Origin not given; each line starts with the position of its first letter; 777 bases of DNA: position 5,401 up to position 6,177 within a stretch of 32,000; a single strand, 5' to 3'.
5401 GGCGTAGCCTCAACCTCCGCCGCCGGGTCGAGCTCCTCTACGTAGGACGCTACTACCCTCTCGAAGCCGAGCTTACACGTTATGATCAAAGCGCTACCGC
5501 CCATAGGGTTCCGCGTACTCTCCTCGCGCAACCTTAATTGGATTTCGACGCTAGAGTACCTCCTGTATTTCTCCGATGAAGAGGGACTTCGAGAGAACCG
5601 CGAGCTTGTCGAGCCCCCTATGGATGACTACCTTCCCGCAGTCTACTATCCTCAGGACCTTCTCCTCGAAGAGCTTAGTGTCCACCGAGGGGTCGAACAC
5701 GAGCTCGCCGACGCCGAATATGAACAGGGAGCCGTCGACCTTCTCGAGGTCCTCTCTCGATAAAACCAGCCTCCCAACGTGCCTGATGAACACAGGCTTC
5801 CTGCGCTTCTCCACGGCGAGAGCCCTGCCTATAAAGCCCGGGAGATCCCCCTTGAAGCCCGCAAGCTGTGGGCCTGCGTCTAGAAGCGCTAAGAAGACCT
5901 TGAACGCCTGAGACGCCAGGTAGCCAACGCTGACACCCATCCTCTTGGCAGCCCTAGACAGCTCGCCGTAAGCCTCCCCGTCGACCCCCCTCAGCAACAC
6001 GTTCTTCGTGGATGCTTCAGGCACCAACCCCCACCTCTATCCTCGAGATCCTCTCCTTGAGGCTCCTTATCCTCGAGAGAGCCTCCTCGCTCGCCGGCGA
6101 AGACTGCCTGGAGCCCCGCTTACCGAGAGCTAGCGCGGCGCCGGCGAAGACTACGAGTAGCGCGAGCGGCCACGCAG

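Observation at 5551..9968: MacB/FtsX-type ABC pair encoded beside a membrane-anchored coiled-coil ectoprotein: possible archaeal FtsEX-EnvC-like mechanotransmission module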

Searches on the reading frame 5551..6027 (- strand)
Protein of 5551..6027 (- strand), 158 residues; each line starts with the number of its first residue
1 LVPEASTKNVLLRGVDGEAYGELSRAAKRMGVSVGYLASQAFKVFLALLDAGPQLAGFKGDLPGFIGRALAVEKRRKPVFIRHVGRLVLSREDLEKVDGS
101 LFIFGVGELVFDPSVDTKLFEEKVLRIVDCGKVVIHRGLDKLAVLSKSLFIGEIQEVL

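Call 3: search_protein_families(library=pfam, proteins=[window:5551-6027:-], max_evalue=0.01)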
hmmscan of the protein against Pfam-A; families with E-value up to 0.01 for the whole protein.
window:5551-6027:- (158 aa): 0 families

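Call 4: search_protein_families(library=ncbifam, proteins=[window:5551-6027:-], max_evalue=0.01)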
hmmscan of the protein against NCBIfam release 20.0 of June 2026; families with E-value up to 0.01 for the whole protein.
window:5551-6027:- (158 aa): 0 families

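Call 16: find_homologous_proteins(query=window:5551-6027:-, max_evalue=0.001)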
Query window:5551-6027:- (158 aa): 19 proteins with E <= 0.001 among 180 candidates.
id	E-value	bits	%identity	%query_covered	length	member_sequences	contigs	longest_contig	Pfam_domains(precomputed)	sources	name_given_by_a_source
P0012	6.3e-93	327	99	99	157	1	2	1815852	-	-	-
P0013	1.2e-63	232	71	96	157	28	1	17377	-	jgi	jgi:hypothetical protein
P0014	3.1e-62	227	66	99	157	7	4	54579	-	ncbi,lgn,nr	ncbi:MAG: hypothetical protein LM590_02040 [Thermofilum sp.]|nr:hypothetical protein [Thermofilum sp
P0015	3.9e-62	227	68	99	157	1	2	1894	-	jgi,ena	-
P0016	9.9e-60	219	68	97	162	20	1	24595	-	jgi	jgi:hypothetical protein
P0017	1.1e-59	219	68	99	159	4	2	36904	-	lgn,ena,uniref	uniref:Uncharacterized protein n=1 Tax=Thermofilum pendens TaxID=2269 RepID=A0A7C3WKQ2_THEPE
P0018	4.8e-59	217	69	94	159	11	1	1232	-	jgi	-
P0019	2.1e-58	215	68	99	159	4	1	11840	-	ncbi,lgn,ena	-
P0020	3.7e-58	214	71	94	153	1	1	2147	-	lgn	-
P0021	2.7e-57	211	64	99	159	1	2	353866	-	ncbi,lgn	ncbi:MAG: hypothetical protein ABWK01_09685 [Infirmifilum sp.]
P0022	4.2e-56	207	67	94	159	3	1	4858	-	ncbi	ncbi:MAG: hypothetical protein ACP5IE_03170 [Infirmifilum sp.]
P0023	4.2e-55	204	67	95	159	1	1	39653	-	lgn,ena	-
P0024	1.9e-54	202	65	97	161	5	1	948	-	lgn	-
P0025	8.1e-50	187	61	97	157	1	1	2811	-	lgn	-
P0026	5.7e-49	184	59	96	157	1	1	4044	-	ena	-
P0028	3.9e-36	142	59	76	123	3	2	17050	-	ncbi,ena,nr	ncbi:MAG: hypothetical protein DRJ35_01690 [Thermoprotei archaeon]|nr:MAG: hypothetical protein DRJ3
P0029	1.6e-10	59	35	92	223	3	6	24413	-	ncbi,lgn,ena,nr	ncbi:hypothetical protein ISS40_10940 [Candidatus Bathyarchaeota archaeon]|nr:hypothetical protein [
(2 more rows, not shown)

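Call 18: find_encoding_contigs(protein=P0029, flank=7000, max_places=4)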
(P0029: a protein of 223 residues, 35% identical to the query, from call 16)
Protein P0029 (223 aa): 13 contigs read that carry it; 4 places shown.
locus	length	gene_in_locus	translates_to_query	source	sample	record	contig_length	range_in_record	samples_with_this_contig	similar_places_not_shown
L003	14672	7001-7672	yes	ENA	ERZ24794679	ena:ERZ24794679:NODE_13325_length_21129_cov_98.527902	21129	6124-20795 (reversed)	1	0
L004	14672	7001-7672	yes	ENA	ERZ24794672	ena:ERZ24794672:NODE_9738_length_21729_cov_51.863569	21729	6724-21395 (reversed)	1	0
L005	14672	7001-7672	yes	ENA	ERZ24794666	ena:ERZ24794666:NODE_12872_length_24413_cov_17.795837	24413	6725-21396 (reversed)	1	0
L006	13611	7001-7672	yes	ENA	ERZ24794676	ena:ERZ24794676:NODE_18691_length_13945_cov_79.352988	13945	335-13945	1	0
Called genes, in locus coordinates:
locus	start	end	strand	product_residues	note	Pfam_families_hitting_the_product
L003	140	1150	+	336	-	-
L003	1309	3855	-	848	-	PF03104:DNA_pol_B_exo1, PF13482:RNase_H_2 (faint), PF00136:DNA_pol_B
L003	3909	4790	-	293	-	PF00491:Arginase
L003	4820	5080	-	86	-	PF02680:DUF211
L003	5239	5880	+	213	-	PF01988:VIT1 (weak)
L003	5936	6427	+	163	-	PF08241:Methyltransf_11, PF08242:Methyltransf_12 (weak)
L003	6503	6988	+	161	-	-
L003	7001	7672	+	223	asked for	-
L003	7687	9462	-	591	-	PF04068:Fer4_RLI, PF00037:Fer4 (weak), PF02463:SMC_N (faint), PF00005:ABC_tran, PF13304:AAA_21 (faint), PF00005:ABC_tran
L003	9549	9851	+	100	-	-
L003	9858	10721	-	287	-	PF01040:UbiA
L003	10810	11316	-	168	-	PF15956:DUF4760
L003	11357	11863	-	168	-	PF15956:DUF4760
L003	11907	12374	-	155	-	PF15956:DUF4760 (weak)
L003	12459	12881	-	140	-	PF15956:DUF4760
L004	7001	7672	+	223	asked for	-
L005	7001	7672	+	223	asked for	-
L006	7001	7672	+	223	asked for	-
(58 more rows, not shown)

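Call 19: find_encoding_contigs(protein=P0028, flank=7000, max_places=3)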
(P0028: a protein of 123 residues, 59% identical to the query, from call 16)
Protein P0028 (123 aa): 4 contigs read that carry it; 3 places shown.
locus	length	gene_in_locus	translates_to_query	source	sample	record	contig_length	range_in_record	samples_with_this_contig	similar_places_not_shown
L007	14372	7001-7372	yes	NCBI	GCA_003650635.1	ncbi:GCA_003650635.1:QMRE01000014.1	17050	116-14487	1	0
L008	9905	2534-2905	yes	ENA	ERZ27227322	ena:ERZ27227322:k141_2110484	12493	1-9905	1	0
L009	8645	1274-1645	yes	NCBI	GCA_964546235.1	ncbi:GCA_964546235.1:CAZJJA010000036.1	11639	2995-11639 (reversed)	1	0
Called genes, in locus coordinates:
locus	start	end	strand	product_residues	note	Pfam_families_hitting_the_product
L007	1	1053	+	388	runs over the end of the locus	PF01979:Amidohydro_1, PF07969:Amidohydro_3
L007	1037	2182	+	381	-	PF07690:MFS_1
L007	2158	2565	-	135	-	PF01209:Ubie_methyltran (weak), PF08241:Methyltransf_11, PF13649:Methyltransf_25 (weak)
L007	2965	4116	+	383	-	PF12704:MacB_PCD, PF02687:FtsX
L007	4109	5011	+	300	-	PF00005:ABC_tran, PF02463:SMC_N (faint), PF13304:AAA_21 (faint)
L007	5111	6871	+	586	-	-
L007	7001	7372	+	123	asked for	-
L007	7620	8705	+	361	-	-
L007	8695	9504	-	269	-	-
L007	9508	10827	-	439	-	PF03417:AAT (weak), PF03577:Peptidase_C69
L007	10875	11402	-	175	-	PF27231:MJ1567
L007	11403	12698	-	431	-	PF27230:MJ1566_N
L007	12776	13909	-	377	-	PF13520:AA_permease_2, PF00324:AA_permease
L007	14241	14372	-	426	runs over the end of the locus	-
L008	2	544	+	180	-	?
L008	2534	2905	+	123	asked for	-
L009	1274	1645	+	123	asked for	-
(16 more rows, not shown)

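Call 46: search_solved_structures(query=A2, max_evalue=10, show_alignments=3)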
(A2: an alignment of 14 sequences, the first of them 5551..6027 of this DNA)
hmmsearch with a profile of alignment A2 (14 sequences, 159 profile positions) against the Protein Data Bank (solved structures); distinct sequences matched with E-value up to 10: 11.
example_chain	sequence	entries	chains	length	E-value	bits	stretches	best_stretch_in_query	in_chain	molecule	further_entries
5imb_A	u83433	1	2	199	0.13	15.5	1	35-96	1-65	Peptidyl-tRNA hydrolase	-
8fjg_A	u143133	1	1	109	0.15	15.3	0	106-130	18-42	H12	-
9wa8_A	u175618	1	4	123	0.5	13.6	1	11-53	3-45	Anti-CRISPR protein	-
5b6j_A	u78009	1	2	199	0.6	13.3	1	35-96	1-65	Peptidyl-tRNA hydrolase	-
5ike_A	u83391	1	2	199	0.66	13.2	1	35-96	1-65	Peptidyl-tRNA hydrolase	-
5ekt_A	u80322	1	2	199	0.66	13.2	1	35-96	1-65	Peptidyl-tRNA hydrolase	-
4zxp_A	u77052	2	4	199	0.66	13.2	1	35-96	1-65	Peptidyl-tRNA hydrolase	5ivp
4z86_A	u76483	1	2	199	0.66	13.2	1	35-96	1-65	Peptidyl-tRNA hydrolase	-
5zk0_A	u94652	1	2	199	0.76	13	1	35-95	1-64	Peptidyl-tRNA hydrolase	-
9f5x_1C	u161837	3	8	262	1.9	11.7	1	37-87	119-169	Cytochrome b-c1 complex subunit Rieske, mitochondrial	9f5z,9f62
7sq4_A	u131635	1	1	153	7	9.9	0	58-97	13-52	Designed trefoil knot protein, variant 2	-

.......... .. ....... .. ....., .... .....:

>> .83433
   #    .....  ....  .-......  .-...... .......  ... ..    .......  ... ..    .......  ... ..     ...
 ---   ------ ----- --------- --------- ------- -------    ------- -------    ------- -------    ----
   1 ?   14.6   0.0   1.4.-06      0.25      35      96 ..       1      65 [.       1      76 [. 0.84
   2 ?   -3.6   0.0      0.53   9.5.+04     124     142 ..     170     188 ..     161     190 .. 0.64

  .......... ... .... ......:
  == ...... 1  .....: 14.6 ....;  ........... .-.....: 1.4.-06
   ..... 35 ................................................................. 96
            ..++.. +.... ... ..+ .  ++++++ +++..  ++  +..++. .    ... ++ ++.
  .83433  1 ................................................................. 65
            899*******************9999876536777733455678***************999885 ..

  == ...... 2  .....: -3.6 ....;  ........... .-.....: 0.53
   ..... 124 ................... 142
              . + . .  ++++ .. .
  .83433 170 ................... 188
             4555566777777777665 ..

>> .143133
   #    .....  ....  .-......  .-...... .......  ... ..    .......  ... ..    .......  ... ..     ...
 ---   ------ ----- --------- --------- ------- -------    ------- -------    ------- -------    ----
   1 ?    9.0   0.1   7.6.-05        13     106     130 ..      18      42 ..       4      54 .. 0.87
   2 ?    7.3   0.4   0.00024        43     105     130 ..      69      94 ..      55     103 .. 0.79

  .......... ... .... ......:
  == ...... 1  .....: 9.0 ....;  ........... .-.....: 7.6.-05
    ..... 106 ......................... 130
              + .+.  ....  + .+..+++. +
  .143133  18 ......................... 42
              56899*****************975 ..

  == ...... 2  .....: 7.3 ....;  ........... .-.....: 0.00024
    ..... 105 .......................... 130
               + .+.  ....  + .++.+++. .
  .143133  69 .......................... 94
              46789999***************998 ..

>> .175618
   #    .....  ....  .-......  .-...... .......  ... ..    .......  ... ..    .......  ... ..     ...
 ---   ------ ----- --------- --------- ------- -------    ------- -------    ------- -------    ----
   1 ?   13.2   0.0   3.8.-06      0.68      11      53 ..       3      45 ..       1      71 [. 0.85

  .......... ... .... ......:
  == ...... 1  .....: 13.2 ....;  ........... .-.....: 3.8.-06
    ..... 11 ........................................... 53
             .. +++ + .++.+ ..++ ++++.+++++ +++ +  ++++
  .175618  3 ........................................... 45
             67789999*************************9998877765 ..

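Call 47: search_protein_families(library=pfam, alignment_id=A2, max_evalue=10)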
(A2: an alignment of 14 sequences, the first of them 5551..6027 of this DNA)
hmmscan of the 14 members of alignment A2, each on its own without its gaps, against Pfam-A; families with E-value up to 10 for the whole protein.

A. member 1, window:5551-6027:- (158 aa): 0 families

B. families by the number of members that match (of 14 scanned): 4 families
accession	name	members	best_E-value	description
PF01402.27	RHH_1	2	0.023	Ribbon-helix-helix protein, copG family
PF02895.20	H-kinase_dim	1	0.042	Signal transducing histidine kinase, homodimeric domain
PF22513.2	FitA-like_RHH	1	0.12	Antitoxin FitA-like, ribbon-helix-helix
PF00156.33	Pribosyltran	1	0.16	Phosphoribosyl transferase domain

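Call 59: predict_structure(alignment_id=A2)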
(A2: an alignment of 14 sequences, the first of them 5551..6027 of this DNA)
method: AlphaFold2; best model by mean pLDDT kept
length: 158 residues; sequences in the alignment: 14
mean_pLDDT: 80.5   pTM: 0.68
mean pLDDT of the five models: 80.5, 79.2, 78.2, 78.1, 76.5
residues with pLDDT >= 90: 71; 70-90: 48; 50-70: 16; < 50: 23
segments of 3 or more residues with pLDDT < 50: 1-4, 6-8, 57-59, 61-73
pLDDT, mean of each block of 10 residues (from residue 1): 46 73 86 83 81 58 47 66 93 92 95 96 93 95 93 91
secondary structure, 60 per line:
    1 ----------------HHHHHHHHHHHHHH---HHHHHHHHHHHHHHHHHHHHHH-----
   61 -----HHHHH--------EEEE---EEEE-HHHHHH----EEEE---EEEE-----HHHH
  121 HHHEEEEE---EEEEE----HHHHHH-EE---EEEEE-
elements in order: H17-30 H34-55 H66-70 E79-82 E86-89 H91-96 E101-104 E108-111 H117-123 E124-128 E132-136 H141-146 E153-157

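Call 61: fold_search(model_id=the predicted structure, library=pdb)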
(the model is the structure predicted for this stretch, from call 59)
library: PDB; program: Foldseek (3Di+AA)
matches with E <= 10: 135; with E <= 0.001: 0
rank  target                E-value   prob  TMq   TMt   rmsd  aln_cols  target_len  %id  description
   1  8xfp_C                1.3e+00  0.11  0.21  0.19   7.1        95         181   12  the pentamerA complex of LGR4-RSPO2-ZNRF3(delta RING) (released 2024-12-04)
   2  2ps9_B                1.4e+00  0.04  0.18  0.12  11.9       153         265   14  Structure and metal binding properties of ZnuA, a periplasmic zinc transporter from Escherichia coli (released 2007-06-05)
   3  2r47_D                1.6e+00  0.02  0.15  0.15  10.7       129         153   10  Crystal structure of MTH_862 protein of unknown function from Methanothermobacter thermautotrophicus (released 2007-09-11)
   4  6ylg_Q                1.7e+00  0.04  0.18  0.19  16.8       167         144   13  Rix1-Rea1 pre-60S particle - 60S core, body 1 (rigid body refinement) (released 2020-07-29)
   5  2ps3_A                1.7e+00  0.04  0.19  0.13  12.4       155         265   13  Structure and metal binding properties of ZnuA, a periplasmic zinc transporter from Escherichia coli (released 2007-06-05)
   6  8u12_A                1.9e+00  0.60  0.23  0.62   3.1        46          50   22  Crystal Structure of Antitoxin Protein Rv0298 of Type II Toxin-antitoxin Systems from Mycobacterium tuberculosis (released 2023-09-27)
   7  9jxw_B                2.0e+00  0.07  0.20  0.10   9.6       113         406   15  Crystal structure of SiRe_0806 from Sulfolobus islandicus (released 2025-07-23)
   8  5x8f_C                2.0e+00  0.04  0.16  0.07  12.8       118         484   14  Ternary complex structure of a double mutant I454RA456K of o-Succinylbenzoate CoA Synthetase (MenE) from Bacillus Subt (released 2017-06-07)
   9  2r47_A                2.0e+00  0.02  0.15  0.15  14.0       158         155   10  Crystal structure of MTH_862 protein of unknown function from Methanothermobacter thermautotrophicus (released 2007-09-11)
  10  4h3a_A                2.1e+00  0.04  0.19  0.15  11.9       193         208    9  Structure of E. coli undecaprenyl diphosphate synthase in complex with BPH-1330 (released 2012-12-19)
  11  7rcj_D                2.1e+00  0.04  0.19  0.13  11.8       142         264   15  Crystal structure of ZnuA from Citrobacter koseri (released 2022-05-18)
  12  4c9u_C                2.5e+00  0.06  0.20  0.20   7.3        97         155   10  Xenopus ZNRF3 ectodomain in complex with Xenopus RSPO2 Fu1-Fu2 crystal form II (released 2013-11-20)
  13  2bsq_E                2.7e+00  0.30  0.21  0.47   8.7        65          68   14  FitAB bound to DNA (released 2006-08-24)
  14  7rcj_A                2.7e+00  0.03  0.19  0.13  12.3       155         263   15  Crystal structure of ZnuA from Citrobacter koseri (released 2022-05-18)
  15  9qo4_M                2.7e+00  0.03  0.19  0.12  11.8       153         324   12  Dissociation-state-3 of 9-subunit CSN and SCF (SKP1-SKP2-CKS1) complex (released 2026-02-04)
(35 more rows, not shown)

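Call 86: search_protein_families(library=padloc, proteins=[window:5551-6027:-], max_evalue=0.001)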
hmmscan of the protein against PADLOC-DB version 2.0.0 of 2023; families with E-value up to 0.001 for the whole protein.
window:5551-6027:- (158 aa): 0 families

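Call 97: search_protein_families(library=pfam, proteins=[L007:7620-8705:+], max_evalue=1)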
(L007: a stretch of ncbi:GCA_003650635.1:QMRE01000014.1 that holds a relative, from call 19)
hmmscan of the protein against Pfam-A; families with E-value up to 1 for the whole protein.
L007:7620-8705:+ (361 aa): 0 families
